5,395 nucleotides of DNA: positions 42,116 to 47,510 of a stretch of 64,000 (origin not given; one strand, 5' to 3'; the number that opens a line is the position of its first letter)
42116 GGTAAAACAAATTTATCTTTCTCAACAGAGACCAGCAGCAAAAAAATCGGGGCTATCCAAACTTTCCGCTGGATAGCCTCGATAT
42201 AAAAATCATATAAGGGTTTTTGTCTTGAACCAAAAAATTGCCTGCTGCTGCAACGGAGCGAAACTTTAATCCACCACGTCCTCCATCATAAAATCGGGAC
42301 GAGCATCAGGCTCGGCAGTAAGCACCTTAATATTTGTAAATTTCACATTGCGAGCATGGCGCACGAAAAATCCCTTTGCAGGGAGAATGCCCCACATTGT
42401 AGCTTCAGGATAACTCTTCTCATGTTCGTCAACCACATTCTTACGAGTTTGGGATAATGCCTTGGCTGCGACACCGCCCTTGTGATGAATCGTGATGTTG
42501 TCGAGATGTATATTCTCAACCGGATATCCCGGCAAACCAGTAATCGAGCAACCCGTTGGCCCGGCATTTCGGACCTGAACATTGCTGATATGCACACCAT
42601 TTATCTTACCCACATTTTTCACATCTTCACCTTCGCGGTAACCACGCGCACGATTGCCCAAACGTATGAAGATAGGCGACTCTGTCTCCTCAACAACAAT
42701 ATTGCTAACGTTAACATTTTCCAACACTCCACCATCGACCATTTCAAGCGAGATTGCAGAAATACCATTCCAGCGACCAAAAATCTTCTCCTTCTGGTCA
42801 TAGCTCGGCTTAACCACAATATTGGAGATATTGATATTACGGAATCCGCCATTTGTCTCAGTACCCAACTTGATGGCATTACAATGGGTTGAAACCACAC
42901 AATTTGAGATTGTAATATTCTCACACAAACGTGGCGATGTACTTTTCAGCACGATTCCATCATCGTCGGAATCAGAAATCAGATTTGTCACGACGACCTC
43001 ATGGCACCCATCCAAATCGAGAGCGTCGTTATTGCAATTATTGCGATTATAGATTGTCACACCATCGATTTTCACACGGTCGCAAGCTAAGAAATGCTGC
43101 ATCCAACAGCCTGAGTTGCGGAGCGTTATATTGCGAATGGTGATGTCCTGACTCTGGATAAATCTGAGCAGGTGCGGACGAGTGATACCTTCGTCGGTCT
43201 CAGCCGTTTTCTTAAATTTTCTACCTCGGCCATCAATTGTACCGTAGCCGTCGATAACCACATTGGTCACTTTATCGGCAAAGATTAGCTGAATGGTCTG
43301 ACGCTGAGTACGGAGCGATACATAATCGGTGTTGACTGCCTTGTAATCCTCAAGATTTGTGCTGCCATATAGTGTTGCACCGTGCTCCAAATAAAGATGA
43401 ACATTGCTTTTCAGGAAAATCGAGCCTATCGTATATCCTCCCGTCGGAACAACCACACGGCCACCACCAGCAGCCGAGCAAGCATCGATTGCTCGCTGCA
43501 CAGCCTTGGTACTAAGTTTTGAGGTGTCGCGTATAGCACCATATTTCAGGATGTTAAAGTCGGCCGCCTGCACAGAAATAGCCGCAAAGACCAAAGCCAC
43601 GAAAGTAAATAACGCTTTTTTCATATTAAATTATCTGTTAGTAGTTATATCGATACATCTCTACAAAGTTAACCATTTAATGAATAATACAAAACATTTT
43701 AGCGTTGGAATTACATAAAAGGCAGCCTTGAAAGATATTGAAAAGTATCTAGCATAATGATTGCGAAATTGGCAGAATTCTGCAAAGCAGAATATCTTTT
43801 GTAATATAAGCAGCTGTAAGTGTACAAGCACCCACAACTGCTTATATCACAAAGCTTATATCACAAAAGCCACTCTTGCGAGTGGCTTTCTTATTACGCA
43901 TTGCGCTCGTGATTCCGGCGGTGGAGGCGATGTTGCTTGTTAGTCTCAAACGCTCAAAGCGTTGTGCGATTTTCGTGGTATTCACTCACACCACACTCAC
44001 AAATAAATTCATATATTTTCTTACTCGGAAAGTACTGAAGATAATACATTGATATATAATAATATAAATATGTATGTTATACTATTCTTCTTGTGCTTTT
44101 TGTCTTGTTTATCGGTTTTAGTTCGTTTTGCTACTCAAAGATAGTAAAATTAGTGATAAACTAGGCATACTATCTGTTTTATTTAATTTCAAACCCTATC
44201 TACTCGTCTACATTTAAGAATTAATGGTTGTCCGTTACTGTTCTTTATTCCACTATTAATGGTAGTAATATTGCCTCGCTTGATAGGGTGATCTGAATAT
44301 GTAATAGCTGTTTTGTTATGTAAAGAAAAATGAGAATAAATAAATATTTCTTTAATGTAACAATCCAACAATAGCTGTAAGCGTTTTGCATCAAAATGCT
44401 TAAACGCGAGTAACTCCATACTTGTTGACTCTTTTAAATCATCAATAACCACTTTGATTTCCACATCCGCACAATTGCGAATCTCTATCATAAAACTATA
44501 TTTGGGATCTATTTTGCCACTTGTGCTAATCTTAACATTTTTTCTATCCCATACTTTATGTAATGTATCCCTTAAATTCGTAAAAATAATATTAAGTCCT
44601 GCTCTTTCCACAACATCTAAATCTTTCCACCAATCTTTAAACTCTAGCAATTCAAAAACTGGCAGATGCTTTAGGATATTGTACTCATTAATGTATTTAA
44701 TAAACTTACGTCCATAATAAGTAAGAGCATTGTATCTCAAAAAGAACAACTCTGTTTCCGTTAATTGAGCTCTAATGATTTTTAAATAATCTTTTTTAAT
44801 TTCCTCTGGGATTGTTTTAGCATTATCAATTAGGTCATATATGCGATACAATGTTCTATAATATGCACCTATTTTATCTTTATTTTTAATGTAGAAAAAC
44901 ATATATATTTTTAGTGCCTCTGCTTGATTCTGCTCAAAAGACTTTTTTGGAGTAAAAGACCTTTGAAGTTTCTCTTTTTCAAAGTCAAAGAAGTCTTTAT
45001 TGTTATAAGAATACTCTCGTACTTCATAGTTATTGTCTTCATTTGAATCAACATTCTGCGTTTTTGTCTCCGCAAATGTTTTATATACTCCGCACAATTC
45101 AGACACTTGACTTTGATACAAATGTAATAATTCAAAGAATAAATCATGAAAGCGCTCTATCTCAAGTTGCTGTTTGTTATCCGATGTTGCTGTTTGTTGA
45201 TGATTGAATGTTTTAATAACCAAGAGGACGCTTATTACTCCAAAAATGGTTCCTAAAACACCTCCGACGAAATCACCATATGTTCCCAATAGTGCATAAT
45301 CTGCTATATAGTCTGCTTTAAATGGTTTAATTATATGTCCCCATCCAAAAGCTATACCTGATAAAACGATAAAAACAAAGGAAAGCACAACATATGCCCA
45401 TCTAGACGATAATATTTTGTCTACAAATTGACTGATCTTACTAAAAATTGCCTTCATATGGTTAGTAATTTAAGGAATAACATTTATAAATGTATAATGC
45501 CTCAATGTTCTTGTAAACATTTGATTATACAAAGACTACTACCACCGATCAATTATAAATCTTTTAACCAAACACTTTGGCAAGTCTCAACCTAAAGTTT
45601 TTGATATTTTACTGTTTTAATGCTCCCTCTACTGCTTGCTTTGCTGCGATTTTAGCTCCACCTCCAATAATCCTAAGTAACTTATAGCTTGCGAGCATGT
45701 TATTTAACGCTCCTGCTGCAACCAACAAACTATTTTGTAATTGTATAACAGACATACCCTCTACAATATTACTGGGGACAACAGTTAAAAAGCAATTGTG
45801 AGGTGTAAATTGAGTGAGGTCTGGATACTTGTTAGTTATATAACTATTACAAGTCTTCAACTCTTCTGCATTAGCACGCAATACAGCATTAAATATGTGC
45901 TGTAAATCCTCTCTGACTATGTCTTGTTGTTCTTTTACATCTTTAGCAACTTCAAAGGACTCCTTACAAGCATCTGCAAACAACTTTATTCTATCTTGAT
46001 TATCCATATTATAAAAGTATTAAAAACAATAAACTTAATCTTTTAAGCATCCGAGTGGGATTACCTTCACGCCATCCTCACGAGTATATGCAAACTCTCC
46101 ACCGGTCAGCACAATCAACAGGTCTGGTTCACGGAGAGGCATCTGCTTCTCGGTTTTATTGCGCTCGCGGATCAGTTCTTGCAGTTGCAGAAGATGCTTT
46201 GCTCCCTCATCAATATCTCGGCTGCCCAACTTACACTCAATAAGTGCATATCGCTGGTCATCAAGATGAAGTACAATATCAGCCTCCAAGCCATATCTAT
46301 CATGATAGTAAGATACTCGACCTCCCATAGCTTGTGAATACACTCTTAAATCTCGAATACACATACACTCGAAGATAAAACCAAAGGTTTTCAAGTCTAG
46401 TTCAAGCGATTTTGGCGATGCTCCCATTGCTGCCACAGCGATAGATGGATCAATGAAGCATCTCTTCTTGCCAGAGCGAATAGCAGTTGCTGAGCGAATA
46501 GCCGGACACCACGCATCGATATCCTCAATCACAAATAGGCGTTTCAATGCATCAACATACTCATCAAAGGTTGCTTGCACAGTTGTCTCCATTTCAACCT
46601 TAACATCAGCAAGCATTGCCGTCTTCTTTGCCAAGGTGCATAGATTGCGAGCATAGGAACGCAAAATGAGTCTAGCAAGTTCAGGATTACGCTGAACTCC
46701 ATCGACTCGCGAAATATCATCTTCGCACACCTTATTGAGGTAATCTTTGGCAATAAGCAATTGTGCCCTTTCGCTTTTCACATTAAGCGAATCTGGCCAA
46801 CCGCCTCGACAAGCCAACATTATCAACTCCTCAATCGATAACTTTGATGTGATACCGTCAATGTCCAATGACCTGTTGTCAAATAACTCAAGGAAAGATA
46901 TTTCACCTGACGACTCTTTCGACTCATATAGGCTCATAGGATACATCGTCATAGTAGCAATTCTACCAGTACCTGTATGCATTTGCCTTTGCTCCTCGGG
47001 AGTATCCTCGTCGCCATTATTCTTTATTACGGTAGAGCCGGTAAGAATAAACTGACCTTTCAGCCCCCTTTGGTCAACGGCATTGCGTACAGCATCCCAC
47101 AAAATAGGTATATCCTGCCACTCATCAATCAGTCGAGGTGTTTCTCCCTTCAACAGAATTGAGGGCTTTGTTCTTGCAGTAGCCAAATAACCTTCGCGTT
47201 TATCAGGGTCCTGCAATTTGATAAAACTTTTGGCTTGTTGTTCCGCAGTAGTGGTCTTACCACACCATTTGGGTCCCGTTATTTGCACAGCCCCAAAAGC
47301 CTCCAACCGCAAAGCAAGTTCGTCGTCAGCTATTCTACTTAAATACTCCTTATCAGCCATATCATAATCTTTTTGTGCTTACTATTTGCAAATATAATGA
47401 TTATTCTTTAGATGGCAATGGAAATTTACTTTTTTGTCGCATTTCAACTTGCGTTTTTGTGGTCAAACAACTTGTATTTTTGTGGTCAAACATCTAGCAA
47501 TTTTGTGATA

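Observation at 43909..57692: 13.8-kb island inserted in the 3' end of tRNA-Arg(TCT), bounded by an exact 13-nt direct repeat and lacking an integrase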

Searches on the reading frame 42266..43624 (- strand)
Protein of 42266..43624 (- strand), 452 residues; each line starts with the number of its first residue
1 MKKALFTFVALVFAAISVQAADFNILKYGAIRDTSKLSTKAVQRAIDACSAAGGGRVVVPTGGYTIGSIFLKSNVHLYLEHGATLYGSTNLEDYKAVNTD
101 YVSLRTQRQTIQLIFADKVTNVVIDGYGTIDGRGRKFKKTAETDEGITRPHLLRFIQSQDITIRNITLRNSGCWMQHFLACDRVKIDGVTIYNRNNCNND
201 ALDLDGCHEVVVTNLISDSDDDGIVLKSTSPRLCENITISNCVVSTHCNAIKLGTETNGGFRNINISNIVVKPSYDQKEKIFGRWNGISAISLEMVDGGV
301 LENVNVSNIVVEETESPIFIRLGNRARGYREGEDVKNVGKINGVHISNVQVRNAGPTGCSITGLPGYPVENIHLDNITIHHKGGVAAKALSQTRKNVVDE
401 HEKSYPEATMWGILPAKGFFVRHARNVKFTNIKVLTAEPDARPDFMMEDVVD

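Call 8: search_protein_families(library=pfam, proteins=[window:42266-43624:-], max_evalue=0.01)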
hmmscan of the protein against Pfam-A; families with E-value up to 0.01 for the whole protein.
window:42266-43624:- (452 aa): 2 families
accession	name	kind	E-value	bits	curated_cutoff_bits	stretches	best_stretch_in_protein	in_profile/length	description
PF00295.23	Glyco_hydro_28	-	2e-23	83.4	22.9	1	49-383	1-309/324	Glycosyl hydrolases family 28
PF12708.12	Pect-lyase_RHGA_epim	-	2.7e-10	40.8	27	1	23-268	2-207/213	Rhamnogalacturonase A/epimerase, pectate lyase-like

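Call 10: find_encoding_contigs(protein=window:42266-43624:-, flank=10000, max_places=10)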
Protein window:42266-43624:- (452 aa): 24 contigs read that carry it; 1 place shown.
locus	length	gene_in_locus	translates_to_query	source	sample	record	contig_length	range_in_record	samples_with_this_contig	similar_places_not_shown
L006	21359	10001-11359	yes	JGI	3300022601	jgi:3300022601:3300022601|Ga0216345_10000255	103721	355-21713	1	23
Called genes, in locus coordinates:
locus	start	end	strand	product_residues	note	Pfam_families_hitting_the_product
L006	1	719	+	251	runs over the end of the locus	PF00149:Metallophos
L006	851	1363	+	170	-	PF01381:HTH_3 (weak), PF21956:DUF6922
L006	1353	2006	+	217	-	PF08843:AbiEii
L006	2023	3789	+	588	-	PF02463:SMC_N (weak), PF11398:DUF2813, PF13175:AAA_15, PF13476:AAA_23, PF13304:AAA_21, PF20469:OLD-like_TOPRIM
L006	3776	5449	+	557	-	PF00580:UvrD-helicase, PF13245:AAA_19, PF00580:UvrD-helicase, PF13538:UvrD_C_2 (faint), PF13361:UvrD_C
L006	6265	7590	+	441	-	PF13173:AAA_14, PF13635:DUF4143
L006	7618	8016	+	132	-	-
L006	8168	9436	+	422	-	PF16872:putAbiC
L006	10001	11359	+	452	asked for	PF12708:Pect-lyase_RHGA_epim, PF00295:Glyco_hydro_28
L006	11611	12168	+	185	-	PF13858:DUF4199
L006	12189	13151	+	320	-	PF00535:Glycos_transf_2, PF10111:Glyco_tranf_2_2, PF13641:Glyco_tranf_2_3 (weak)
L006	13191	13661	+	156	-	PF14126:DUF4293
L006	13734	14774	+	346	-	PF25919:BSH_CusB (faint), PF25917:BSH_RND, PF25973:BSH_CzcB (weak), PF25876:HH_MFP_RND (weak), PF25967:RND-MFP_C (weak), PF25989:YknX_C (weak)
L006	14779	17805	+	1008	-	PF00873:ACR_tran, PF03176:MMPL (weak)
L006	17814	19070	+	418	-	PF02321:OEP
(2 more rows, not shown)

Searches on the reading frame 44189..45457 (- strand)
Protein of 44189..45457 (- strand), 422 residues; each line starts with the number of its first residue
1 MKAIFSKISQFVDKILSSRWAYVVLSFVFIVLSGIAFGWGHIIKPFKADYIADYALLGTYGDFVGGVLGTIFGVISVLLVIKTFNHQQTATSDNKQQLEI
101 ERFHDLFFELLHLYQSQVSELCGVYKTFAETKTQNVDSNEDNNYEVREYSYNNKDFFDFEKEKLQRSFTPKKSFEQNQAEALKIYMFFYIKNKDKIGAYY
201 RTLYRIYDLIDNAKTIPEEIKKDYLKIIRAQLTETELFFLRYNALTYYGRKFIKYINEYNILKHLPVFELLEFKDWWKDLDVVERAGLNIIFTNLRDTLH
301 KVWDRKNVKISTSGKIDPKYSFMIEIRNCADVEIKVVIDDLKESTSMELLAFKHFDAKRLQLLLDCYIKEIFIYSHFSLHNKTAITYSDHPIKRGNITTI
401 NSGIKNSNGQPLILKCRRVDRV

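Call 7: search_protein_families(library=pfam, proteins=[window:44189-45457:-], max_evalue=0.01)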
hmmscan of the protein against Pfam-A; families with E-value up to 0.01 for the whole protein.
window:44189-45457:- (422 aa): 1 family
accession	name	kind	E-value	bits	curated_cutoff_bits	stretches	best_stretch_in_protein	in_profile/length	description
PF16872.10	putAbiC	-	1.2e-18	67.8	22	1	192-267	2-77/80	Putative phage abortive infection protein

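Call 14: search_protein_families(library=padloc, proteins=[window:44189-45457:-], max_evalue=0.001)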
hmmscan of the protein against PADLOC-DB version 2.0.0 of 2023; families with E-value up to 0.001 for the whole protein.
window:44189-45457:- (422 aa): 0 families

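Call 49: search_protein_families(library=phrogs, proteins=[window:44189-45457:-], max_evalue=0.001)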
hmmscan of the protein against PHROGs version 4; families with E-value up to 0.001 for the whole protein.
window:44189-45457:- (422 aa): 2 families
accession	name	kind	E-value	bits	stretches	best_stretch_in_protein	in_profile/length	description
phrog_8999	-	unknown function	3.7e-26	93.3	1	54-265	39-247/270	-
phrog_33781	-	unknown function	6.6e-05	23.6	1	23-89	13-74/255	-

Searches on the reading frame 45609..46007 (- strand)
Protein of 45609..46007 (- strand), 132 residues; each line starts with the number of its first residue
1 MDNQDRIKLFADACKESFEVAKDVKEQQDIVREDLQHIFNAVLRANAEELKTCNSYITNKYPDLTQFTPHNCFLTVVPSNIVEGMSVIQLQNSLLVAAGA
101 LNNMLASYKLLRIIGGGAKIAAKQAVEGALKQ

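Call 7: search_protein_families(library=pfam, proteins=[window:45609-46007:-], max_evalue=0.01)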
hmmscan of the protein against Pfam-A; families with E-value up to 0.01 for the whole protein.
window:45609-46007:- (132 aa): 0 families

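Call 14: search_protein_families(library=padloc, proteins=[window:45609-46007:-], max_evalue=0.001)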
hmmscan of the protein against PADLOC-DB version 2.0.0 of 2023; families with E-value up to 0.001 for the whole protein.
window:45609-46007:- (132 aa): 0 families

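Call 15: search_protein_families(library=ncbifam, proteins=[window:45609-46007:-], max_evalue=0.01)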
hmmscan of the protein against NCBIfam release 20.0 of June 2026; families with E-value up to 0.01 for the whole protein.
window:45609-46007:- (132 aa): 0 families

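Call 49: search_protein_families(library=phrogs, proteins=[window:45609-46007:-], max_evalue=0.001)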
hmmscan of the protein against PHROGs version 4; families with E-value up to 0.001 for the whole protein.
window:45609-46007:- (132 aa): 0 families

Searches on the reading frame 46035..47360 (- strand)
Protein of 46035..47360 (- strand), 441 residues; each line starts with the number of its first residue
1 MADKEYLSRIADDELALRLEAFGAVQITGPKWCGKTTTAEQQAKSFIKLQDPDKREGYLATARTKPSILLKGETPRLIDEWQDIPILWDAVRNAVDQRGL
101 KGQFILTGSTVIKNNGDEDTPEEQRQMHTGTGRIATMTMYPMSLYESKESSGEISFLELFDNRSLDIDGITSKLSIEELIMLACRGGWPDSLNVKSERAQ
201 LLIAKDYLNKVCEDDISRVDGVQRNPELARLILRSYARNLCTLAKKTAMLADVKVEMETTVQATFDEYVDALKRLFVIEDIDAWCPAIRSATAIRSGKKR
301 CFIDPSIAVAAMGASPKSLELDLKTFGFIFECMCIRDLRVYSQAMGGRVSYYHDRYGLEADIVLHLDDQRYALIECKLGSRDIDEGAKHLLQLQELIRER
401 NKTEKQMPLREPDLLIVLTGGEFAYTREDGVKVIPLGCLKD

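Call 7: search_protein_families(library=pfam, proteins=[window:46035-47360:-], max_evalue=0.01)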
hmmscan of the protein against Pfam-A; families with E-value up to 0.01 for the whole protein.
window:46035-47360:- (441 aa): 2 families
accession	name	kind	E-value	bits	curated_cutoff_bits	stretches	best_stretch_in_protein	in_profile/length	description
PF13635.12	DUF4143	-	1.6e-26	93.4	28.1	1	213-378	1-159/160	Domain of unknown function (DUF4143)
PF13173.12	AAA_14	-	2.6e-12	47.3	27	1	24-146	4-127/129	AAA domain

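Call 14: search_protein_families(library=padloc, proteins=[window:46035-47360:-], max_evalue=0.001)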
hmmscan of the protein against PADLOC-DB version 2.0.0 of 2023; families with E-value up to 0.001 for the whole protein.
window:46035-47360:- (441 aa): 6 families
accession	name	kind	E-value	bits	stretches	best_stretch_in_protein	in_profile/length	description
PDLC04790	PDC-S01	-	7.9e-56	187.6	1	5-401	10-390/422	-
PDLC04789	PDC-S01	-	1.6e-14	51.7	1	8-378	3-340/375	-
PDLC04787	PDC-S01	-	5.3e-12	43.3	1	71-321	91-313/412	-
PDLC04791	PDC-S01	-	8.6e-06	22.7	1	186-392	165-365/395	-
PDLC04788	PDC-S01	-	0.00017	18.6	1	126-379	129-383/448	-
PDLC04786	PDC-S01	-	0.00033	17.5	1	125-380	131-388/439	-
